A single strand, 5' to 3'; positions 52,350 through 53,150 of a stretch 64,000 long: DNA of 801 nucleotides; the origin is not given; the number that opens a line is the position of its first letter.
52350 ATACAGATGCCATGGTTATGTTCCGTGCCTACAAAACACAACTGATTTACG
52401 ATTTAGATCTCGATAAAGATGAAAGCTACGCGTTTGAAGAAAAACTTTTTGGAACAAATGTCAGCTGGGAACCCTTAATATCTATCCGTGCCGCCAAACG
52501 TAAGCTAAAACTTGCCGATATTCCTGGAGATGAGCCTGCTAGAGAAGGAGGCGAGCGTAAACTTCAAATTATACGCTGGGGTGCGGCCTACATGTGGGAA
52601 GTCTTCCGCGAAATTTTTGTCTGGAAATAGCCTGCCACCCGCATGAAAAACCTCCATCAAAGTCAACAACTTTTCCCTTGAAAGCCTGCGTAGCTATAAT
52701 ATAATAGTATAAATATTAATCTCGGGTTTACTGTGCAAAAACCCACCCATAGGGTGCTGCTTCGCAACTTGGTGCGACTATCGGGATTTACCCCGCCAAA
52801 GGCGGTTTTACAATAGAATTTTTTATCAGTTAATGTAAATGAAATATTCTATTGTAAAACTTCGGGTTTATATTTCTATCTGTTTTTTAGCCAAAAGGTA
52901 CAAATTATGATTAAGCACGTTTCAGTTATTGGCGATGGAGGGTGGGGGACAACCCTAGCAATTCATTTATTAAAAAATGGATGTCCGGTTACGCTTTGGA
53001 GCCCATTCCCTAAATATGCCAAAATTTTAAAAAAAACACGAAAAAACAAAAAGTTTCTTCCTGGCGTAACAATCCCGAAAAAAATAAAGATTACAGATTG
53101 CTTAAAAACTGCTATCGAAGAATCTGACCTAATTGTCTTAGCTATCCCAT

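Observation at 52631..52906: Unassigned highly structured 275-bp element between a GT2 gene and gpsA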

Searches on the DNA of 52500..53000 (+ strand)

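Call 4: search_rna_families(source=window, start=52500, end=53000, threshold=evalue, max_evalue=10, show_alignments=3)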
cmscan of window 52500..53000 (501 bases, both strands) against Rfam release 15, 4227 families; matches with E-value up to 10: 10.
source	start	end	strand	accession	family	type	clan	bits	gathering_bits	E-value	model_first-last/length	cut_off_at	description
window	52796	52871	-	RF00906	MIR1120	Gene; miRNA;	-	20.1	86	0.24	1-87/87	no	MIR1120/MIR1122 microRNA precursor family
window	52763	52870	-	RF02730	JA02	Gene; sRNA;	-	19.3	49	4.2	1-116/116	no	Aggregatibacter sRNA JA02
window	52785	52872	+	RF03585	mir-3938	Gene; miRNA;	-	18.8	94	0.41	1-88/88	no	mir-3938 microRNA precursor family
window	52802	52863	+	RF03940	MIR9563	Gene; miRNA;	-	18.4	90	0.92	1-127/127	no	MIR9563 microRNA precursor family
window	52794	52867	+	RF00810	mir-85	Gene; miRNA;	-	17.7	68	1.2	1-82/82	no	mir-85 microRNA precursor family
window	52813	52854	-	RF02427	SpF10_sRNA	Gene; sRNA;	-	17.1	60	2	1-57/57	no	Streptococcus sRNA SpF10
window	52806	52859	-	RF00956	MIR1444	Gene; miRNA;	-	16.6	80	3.1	1-85/85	no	MIR1444 microRNA precursor family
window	52796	52871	+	RF04027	mir-1422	Gene; miRNA;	-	15.9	60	6.6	1-84/84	no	mir-1422 microRNA precursor family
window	52795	52866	-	RF03585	mir-3938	Gene; miRNA;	-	14.9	94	5.1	1-88/88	no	mir-3938 microRNA precursor family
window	52804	52861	+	RF03913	mir-992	Gene; miRNA;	-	14.7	79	7.3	17-71/86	no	mir-992 microRNA precursor family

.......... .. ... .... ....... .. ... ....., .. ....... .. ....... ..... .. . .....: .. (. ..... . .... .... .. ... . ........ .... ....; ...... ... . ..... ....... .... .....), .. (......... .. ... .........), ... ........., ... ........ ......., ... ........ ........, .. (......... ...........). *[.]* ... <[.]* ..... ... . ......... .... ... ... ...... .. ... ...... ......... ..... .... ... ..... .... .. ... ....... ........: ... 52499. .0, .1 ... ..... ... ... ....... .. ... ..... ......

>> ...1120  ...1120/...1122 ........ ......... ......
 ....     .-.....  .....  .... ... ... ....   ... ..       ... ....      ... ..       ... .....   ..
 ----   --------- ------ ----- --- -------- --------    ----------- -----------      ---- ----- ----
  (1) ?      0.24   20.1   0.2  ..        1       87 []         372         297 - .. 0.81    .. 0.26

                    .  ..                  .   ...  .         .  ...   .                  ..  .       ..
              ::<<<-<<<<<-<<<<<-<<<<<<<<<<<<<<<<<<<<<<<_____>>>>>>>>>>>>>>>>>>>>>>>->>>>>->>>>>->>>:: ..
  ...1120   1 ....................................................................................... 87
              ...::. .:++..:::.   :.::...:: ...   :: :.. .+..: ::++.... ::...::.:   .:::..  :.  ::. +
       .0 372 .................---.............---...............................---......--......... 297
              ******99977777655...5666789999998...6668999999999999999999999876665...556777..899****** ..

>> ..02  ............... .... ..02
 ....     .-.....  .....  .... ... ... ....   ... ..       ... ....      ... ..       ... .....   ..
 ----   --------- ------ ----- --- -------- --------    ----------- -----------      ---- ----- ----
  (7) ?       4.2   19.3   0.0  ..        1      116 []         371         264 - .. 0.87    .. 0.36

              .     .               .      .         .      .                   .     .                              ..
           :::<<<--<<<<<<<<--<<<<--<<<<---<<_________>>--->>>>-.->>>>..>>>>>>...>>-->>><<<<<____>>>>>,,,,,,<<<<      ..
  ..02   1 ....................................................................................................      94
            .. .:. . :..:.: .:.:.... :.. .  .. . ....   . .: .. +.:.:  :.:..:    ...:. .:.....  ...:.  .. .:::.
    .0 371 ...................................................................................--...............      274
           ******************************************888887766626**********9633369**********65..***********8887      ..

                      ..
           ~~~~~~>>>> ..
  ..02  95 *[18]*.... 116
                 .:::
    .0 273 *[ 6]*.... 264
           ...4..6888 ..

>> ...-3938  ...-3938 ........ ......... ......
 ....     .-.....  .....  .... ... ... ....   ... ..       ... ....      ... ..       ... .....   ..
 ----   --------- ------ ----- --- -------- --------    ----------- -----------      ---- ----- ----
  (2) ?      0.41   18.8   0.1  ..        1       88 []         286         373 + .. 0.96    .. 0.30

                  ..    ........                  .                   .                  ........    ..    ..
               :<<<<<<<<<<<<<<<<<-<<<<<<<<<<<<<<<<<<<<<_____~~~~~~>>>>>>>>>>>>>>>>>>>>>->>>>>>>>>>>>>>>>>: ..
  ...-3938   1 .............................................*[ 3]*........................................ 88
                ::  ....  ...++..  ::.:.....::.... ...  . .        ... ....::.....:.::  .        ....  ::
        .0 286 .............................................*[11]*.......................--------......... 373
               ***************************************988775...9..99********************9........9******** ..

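Call 32: build_rna_model(alignment_id=A2)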
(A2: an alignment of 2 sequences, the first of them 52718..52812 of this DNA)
Model R1 built from alignment A2 (2 sequences, 95 columns); structure: RNAalifold consensus.
model positions 95; base pairs 18; branch points 2; effective number of sequences 1.32; information 0.601 bits per position. Calibrated on 0.2 Mb of random sequence (short: E-values are rough).
structure used (alignment columns):
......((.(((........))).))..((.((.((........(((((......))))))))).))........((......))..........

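Call 33: search_with_rna_model(model_id=R1, source=window, filters=off, max_evalue=10, show_alignments=4)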
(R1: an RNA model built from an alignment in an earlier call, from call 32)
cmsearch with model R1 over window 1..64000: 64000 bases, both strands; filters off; matches with E-value up to 10: 16.
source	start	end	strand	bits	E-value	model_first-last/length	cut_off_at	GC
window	52718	52812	+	110.2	6e-25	1-95/95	no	0.52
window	11361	11454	+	107.3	3.2e-24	1-95/95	no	0.51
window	11367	11386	-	13.1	0.36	7-26/95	no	0.3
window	63566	63632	+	11.1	1.1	1-95/95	no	0.3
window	13198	13287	+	10.4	1.7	1-95/95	no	0.43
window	50482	50520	+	9.6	2.6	1-95/95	no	0.23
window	22062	22134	-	9.5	2.7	1-95/95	no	0.33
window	29992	30055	-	8.9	3.8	1-95/95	no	0.38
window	60009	60048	-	8.8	4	1-95/95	no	0.25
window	47964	48049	-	8.7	4.2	1-95/95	no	0.38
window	30193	30265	-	8.6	4.5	1-95/95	no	0.23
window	10554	10618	-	8.4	5.1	1-95/95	no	0.32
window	23334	23404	+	8.1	6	1-95/95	no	0.48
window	33371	33455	+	7.4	8.9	1-95/95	no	0.28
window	11405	11421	-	7.3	9.3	44-60/95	no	0.59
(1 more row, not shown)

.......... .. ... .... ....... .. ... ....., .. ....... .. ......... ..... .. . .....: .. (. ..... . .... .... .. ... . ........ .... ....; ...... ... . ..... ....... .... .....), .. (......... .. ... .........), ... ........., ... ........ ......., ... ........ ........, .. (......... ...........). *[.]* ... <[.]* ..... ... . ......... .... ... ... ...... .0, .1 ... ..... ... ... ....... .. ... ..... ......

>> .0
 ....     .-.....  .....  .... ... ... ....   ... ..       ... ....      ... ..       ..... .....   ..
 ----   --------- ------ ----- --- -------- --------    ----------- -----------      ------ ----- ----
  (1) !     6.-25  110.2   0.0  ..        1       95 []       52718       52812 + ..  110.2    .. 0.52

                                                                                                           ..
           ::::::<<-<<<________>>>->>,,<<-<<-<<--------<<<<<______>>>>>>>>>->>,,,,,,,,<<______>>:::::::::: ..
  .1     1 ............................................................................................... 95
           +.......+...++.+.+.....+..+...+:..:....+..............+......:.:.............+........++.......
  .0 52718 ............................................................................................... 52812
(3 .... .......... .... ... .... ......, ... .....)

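Call 35: search_with_rna_model(model_id=R1, sources=[L001, L002, L003, L004, L005, L006, L007, L008, L009, L010, L011, L012, L013, L014, L015, L016, L017, L018, L019, L020, L021, L022, L023, L024, L025, L026, L027, L028, L029, L030, L031, L032, L033, L034, L035, L036, L037, L038, L039, L040, L041, L042, L043, L044, L045, L046, L047, L048, L049, L050, L051, L052, L053, L054, L055, L056, L057, L058, L059, L060, L061, L062, L063, L064, L065, L066, L067, L068, L069, L070, L071, L072, L073, L074, L075, L076, L077, L078, L079, L080, L081, L082], max_evalue=1)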
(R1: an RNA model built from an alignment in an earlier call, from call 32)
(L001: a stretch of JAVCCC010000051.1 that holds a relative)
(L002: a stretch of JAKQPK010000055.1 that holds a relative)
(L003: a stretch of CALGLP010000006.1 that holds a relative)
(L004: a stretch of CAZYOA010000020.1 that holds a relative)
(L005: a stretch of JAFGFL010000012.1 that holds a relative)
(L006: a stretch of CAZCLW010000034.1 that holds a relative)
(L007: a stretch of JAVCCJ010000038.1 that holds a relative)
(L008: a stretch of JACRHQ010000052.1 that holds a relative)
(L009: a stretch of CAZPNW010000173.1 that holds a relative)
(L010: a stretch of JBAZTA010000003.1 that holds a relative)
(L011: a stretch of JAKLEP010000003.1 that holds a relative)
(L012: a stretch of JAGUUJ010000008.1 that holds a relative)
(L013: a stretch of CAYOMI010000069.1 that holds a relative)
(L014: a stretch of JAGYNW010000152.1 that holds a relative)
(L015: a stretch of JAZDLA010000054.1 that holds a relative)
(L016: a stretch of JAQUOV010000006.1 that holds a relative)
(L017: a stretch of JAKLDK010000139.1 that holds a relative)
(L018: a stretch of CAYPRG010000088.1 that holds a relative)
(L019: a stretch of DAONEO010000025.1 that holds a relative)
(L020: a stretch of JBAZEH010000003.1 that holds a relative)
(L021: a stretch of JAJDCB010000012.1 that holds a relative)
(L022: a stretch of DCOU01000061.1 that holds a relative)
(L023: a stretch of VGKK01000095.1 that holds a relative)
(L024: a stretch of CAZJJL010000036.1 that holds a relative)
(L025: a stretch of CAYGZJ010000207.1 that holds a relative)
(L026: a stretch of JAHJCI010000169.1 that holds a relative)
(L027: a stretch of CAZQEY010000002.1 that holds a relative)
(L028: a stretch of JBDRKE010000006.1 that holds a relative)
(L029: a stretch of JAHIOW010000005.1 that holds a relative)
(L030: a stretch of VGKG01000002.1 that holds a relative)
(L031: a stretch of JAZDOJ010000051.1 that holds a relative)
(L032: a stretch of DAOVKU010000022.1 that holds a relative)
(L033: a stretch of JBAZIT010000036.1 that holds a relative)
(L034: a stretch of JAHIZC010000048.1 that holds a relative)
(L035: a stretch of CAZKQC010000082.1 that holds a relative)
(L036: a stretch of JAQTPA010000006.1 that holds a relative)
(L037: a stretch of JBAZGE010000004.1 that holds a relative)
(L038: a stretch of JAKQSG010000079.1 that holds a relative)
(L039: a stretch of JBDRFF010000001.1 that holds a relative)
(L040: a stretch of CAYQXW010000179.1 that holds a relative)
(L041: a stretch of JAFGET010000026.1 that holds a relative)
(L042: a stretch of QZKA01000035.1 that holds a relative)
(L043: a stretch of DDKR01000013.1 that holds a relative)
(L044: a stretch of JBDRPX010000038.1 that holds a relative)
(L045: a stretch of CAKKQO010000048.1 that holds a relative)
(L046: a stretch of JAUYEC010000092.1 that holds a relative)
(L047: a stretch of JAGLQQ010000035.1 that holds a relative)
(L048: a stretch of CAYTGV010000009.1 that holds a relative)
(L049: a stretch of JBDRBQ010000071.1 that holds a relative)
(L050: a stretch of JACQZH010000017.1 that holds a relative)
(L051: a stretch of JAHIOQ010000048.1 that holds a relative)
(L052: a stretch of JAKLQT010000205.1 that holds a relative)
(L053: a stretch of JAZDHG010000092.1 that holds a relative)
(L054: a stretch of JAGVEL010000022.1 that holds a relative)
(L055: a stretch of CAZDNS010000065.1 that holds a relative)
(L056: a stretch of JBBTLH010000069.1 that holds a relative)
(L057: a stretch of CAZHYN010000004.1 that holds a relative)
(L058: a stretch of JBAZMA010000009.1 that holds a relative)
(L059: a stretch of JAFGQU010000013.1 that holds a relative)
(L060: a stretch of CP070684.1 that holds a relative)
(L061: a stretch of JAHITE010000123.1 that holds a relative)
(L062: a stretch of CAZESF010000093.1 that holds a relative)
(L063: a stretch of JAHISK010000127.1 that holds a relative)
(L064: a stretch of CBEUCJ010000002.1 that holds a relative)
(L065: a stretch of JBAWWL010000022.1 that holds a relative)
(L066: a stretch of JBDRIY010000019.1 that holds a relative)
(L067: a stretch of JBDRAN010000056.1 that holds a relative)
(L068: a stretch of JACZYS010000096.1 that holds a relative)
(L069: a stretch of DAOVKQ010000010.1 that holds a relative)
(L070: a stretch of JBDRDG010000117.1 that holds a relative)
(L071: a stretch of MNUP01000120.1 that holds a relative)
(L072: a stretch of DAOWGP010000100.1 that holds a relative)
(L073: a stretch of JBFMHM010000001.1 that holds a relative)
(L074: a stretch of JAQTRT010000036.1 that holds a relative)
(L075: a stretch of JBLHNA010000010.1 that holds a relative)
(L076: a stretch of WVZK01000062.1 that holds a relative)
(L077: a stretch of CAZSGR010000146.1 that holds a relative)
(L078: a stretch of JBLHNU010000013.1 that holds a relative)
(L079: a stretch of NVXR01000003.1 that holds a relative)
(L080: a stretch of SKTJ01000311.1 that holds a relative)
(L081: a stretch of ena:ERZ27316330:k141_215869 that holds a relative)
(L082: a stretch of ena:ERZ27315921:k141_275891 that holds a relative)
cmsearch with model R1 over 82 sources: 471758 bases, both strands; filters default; matches with E-value up to 1: 4.
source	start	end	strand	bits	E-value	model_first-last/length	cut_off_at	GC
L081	672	766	+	110.2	4.4e-24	1-95/95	no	0.52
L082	182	276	+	110.2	4.4e-24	1-95/95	no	0.52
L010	5491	5584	+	17.4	0.23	1-95/95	no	0.43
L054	5499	5569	-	15.7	0.62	1-95/95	no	0.37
